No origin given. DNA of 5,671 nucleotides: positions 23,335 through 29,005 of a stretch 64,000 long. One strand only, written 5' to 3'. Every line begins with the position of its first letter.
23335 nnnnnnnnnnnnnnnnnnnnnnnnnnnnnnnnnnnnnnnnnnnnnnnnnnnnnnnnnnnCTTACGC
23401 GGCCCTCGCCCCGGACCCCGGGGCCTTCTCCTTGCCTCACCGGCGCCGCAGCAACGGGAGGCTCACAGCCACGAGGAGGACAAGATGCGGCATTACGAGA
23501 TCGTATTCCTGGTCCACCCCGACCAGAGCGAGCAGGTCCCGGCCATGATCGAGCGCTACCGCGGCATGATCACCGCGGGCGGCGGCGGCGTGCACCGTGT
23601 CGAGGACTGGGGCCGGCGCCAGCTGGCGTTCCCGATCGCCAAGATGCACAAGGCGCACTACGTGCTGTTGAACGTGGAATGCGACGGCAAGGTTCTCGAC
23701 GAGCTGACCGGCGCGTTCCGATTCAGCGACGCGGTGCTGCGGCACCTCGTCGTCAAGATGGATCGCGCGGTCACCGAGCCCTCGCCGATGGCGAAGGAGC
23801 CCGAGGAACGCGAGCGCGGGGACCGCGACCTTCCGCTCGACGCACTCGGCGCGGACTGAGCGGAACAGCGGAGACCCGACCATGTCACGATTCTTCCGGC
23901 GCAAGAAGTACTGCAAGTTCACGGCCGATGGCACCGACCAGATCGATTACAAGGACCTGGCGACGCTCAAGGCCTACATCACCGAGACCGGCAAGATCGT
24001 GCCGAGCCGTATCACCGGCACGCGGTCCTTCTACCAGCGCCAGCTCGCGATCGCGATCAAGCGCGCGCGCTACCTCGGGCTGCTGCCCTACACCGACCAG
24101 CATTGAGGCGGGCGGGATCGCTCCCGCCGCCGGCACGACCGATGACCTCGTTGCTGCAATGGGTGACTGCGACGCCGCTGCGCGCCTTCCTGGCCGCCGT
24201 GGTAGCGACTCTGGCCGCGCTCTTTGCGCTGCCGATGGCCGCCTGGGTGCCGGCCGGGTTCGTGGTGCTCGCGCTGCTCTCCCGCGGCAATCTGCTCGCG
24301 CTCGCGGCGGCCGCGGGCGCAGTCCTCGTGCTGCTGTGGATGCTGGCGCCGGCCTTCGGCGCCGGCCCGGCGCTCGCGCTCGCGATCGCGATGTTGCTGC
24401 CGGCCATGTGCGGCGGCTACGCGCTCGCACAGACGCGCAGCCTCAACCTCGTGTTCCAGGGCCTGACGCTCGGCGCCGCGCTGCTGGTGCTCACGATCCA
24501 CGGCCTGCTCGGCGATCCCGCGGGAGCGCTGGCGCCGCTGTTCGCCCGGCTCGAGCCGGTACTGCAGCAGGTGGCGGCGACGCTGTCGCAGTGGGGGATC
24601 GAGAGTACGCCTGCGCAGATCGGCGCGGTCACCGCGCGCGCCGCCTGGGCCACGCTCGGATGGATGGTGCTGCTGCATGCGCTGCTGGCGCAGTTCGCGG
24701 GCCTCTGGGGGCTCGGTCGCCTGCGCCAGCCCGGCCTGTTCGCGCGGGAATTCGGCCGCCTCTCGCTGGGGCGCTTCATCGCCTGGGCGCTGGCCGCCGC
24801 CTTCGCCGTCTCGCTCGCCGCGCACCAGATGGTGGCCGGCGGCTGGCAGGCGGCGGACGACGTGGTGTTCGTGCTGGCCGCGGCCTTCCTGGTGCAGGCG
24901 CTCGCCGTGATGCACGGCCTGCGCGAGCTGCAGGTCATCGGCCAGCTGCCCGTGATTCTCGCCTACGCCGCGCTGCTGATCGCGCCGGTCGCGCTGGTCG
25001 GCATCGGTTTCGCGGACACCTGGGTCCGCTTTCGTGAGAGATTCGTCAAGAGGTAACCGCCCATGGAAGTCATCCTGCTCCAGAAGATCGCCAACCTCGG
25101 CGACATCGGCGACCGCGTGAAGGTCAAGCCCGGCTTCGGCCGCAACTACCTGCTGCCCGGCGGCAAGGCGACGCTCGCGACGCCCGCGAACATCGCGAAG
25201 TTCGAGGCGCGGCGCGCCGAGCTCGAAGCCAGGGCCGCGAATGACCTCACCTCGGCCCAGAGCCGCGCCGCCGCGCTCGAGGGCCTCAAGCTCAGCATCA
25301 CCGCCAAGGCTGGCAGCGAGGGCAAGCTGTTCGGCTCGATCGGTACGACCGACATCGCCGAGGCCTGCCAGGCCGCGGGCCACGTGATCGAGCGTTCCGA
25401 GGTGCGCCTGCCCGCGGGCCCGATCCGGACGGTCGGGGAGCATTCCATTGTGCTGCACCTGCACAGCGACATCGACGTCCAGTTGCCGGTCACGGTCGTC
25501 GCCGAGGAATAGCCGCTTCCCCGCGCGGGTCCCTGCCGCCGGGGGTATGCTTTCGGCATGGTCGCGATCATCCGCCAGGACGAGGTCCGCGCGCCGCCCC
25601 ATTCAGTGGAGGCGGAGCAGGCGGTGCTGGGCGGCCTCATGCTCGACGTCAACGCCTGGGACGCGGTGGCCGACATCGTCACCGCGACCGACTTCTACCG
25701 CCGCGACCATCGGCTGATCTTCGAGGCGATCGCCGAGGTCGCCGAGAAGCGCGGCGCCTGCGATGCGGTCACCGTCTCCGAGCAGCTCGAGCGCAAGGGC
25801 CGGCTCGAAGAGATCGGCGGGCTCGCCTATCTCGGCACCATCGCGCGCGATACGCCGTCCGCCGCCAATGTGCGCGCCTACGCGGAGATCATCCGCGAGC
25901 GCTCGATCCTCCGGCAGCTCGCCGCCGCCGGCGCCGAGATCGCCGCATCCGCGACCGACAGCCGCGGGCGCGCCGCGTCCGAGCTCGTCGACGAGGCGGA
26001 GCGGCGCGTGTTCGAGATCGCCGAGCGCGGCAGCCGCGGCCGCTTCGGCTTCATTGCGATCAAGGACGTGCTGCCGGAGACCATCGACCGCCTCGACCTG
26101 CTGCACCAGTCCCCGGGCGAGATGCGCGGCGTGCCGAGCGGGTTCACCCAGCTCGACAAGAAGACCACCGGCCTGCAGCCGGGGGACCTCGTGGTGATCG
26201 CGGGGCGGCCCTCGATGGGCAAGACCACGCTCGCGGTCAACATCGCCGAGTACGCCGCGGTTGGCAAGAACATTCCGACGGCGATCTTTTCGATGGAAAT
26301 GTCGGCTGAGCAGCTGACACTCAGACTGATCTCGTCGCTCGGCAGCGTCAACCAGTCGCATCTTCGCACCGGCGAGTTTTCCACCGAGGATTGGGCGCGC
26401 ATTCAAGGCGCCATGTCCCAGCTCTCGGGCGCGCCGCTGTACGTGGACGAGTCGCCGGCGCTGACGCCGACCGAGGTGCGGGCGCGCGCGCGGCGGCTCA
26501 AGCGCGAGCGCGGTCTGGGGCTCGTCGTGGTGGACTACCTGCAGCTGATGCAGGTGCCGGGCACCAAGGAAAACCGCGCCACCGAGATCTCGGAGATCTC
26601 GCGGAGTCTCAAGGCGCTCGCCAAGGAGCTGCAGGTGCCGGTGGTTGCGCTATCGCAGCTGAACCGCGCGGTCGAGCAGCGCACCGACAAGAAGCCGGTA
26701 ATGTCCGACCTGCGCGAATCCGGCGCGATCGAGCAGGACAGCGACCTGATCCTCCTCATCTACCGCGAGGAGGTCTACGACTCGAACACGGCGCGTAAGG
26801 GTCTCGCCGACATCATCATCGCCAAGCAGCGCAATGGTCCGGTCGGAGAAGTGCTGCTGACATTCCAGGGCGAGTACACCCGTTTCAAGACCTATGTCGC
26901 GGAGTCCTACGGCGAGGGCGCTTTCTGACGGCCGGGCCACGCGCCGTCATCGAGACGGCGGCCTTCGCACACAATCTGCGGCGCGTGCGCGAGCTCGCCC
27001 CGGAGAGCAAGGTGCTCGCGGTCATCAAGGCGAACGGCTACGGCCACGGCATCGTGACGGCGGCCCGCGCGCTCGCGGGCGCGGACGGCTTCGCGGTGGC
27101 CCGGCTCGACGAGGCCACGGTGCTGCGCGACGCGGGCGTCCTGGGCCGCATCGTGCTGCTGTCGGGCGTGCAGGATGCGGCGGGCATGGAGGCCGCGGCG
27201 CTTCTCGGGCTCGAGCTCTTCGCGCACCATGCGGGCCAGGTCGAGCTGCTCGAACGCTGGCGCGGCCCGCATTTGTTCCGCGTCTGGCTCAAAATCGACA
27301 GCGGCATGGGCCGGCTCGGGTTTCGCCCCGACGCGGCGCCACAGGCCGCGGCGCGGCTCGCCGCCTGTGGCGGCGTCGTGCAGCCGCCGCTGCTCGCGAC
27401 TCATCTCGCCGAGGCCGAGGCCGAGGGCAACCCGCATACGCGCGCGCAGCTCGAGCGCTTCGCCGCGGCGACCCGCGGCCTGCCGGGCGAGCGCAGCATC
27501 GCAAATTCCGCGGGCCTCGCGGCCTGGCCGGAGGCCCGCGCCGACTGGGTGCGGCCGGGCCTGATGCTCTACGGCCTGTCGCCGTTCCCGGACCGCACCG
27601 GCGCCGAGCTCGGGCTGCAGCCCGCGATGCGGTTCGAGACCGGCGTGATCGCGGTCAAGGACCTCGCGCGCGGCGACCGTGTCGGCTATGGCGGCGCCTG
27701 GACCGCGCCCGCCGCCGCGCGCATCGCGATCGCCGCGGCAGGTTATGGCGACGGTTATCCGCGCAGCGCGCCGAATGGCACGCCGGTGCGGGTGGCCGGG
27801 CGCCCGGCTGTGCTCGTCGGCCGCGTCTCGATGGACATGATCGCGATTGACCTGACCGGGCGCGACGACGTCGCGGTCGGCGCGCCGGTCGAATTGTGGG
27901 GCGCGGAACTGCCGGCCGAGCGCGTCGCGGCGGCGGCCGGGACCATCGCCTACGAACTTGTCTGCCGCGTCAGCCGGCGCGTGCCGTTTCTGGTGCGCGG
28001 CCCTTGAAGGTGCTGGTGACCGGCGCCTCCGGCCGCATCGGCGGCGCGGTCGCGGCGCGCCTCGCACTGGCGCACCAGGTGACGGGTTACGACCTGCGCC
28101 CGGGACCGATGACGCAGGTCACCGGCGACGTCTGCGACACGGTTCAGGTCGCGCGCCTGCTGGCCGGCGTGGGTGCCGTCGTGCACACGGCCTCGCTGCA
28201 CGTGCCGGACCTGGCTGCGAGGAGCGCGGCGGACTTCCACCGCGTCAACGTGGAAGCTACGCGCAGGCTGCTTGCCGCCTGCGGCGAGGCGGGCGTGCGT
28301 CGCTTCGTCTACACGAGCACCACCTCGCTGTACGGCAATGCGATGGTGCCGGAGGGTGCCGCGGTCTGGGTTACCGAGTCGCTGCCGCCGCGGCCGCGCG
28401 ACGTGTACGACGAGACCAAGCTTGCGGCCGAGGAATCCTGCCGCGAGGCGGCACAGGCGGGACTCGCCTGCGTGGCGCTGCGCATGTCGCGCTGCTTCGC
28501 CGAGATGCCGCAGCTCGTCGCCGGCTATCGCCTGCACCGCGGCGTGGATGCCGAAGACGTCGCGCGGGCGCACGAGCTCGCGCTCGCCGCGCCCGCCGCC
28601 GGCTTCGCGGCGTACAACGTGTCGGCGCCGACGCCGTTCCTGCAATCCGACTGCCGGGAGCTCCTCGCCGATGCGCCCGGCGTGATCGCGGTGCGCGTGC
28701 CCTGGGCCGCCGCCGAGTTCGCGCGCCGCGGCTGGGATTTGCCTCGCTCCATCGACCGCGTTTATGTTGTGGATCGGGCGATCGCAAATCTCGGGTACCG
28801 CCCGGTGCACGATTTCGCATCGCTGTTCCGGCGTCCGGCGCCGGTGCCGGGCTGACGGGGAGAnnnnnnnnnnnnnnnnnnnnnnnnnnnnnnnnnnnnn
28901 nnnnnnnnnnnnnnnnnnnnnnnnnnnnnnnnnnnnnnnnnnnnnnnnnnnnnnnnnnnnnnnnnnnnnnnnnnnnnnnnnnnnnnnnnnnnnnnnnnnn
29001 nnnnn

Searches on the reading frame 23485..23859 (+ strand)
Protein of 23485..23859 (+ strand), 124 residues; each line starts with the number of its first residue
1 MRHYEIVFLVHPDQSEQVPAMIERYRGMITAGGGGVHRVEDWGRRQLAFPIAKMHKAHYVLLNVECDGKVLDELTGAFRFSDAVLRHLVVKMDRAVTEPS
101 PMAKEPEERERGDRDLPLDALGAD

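Call 58: search_protein_families(library=pfam, proteins=[window:23485-23859:+], max_evalue=0.00001)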
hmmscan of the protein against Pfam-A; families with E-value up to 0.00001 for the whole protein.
window:23485-23859:+ (124 aa): 1 family
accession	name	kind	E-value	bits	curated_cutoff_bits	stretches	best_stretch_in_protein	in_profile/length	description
PF01250.22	Ribosomal_S6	-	6.9e-29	100.3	27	1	3-91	1-90/90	Ribosomal protein S6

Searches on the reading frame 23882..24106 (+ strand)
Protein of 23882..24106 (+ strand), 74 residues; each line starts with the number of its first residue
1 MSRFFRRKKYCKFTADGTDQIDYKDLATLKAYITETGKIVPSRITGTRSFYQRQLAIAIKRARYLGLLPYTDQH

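Call 58: search_protein_families(library=pfam, proteins=[window:23882-24106:+], max_evalue=0.00001)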
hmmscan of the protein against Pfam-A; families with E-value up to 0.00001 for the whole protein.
window:23882-24106:+ (74 aa): 1 family
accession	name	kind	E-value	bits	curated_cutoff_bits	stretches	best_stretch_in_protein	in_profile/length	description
PF01084.26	Ribosomal_S18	-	3.1e-23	82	21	1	19-68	3-52/52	Ribosomal protein S18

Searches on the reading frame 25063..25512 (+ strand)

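Call 58: search_protein_families(library=pfam, proteins=[window:25063-25512:+], max_evalue=0.00001)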
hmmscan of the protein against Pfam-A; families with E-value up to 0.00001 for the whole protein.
window:25063-25512:+ (149 aa): 2 families
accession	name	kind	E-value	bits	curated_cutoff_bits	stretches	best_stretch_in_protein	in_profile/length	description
PF03948.19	Ribosomal_L9_C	-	2.2e-24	86.1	23.2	1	64-147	2-86/86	Ribosomal protein L9, C-terminal domain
PF01281.25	Ribosomal_L9_N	-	8.3e-20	70.5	20.7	1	1-47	1-47/47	Ribosomal protein L9, N-terminal domain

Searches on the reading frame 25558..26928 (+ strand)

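Call 58: search_protein_families(library=pfam, proteins=[window:25558-26928:+], max_evalue=0.00001)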
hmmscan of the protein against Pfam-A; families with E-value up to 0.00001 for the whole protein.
window:25558-26928:+ (456 aa): 3 families
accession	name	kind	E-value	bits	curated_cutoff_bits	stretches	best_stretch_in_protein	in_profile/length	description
PF03796.21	DnaB_C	-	4.3e-108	361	27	1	191-444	1-254/255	DnaB-like helicase C terminal domain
PF00772.26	DnaB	-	1.8e-35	121.5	23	1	13-114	2-103/103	DnaB-like helicase N terminal domain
PF13481.12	AAA_25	-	3.7e-11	43.4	27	1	194-368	17-190/195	AAA domain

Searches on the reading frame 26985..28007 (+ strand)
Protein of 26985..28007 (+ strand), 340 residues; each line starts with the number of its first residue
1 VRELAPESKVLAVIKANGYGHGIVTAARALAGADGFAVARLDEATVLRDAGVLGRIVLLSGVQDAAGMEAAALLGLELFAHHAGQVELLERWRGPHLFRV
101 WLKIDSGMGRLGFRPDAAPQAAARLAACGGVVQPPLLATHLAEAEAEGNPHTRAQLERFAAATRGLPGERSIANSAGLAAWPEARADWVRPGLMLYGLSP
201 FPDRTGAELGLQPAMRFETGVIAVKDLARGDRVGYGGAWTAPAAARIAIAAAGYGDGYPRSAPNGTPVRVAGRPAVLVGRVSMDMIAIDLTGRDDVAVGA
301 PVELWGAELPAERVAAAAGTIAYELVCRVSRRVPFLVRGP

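Call 58: search_protein_families(library=pfam, proteins=[window:26985-28007:+], max_evalue=0.00001)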
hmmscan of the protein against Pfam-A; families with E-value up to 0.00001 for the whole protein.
window:26985-28007:+ (340 aa): 2 families
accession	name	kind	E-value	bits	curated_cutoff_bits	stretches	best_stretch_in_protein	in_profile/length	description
PF01168.26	Ala_racemase_N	-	5.8e-56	190.1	24.1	1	1-200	13-220/220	Alanine racemase, N-terminal domain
PF00842.27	Ala_racemase_C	-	6.7e-39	132.8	25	1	214-335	1-125/127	Alanine racemase, C-terminal domain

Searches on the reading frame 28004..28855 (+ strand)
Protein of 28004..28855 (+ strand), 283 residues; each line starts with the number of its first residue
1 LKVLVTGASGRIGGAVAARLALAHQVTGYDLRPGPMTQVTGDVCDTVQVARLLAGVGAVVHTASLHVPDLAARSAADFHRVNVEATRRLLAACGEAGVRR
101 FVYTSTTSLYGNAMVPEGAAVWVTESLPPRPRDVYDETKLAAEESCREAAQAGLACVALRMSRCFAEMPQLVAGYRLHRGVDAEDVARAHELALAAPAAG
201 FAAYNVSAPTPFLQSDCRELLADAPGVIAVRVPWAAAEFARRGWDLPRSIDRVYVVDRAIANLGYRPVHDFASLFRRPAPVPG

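Call 58: search_protein_families(library=pfam, proteins=[window:28004-28855:+], max_evalue=0.00001)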
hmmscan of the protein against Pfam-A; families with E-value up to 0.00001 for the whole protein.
window:28004-28855:+ (283 aa): 7 families
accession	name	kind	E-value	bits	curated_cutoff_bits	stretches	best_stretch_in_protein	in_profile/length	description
PF01370.27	Epimerase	-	3.7e-29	102.3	20.9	1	3-167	1-175/240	NAD dependent epimerase/dehydratase family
PF01073.25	3Beta_HSD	-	4.4e-18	65.7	22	1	4-170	1-187/280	3-beta hydroxysteroid dehydrogenase/isomerase family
PF04321.23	RmlD_sub_bind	-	1.3e-15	57.7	27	1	1-168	1-155/287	RmlD substrate binding domain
PF16363.11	GDP_Man_Dehyd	-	2.9e-13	50.4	27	1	36-157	54-176/332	GDP-mannose 4,6 dehydratase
PF13460.12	NAD_binding_10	-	1.4e-10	41.8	27.2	1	7-163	1-145/184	NAD(P)H-binding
PF07993.18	NAD_binding_4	-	8e-08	32.2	20.1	1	49-165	82-208/258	Male sterility protein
PF02719.21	Polysacc_synt_2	-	4.5e-07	29.8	20.2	0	37-106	57-128/293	Polysaccharide biosynthesis protein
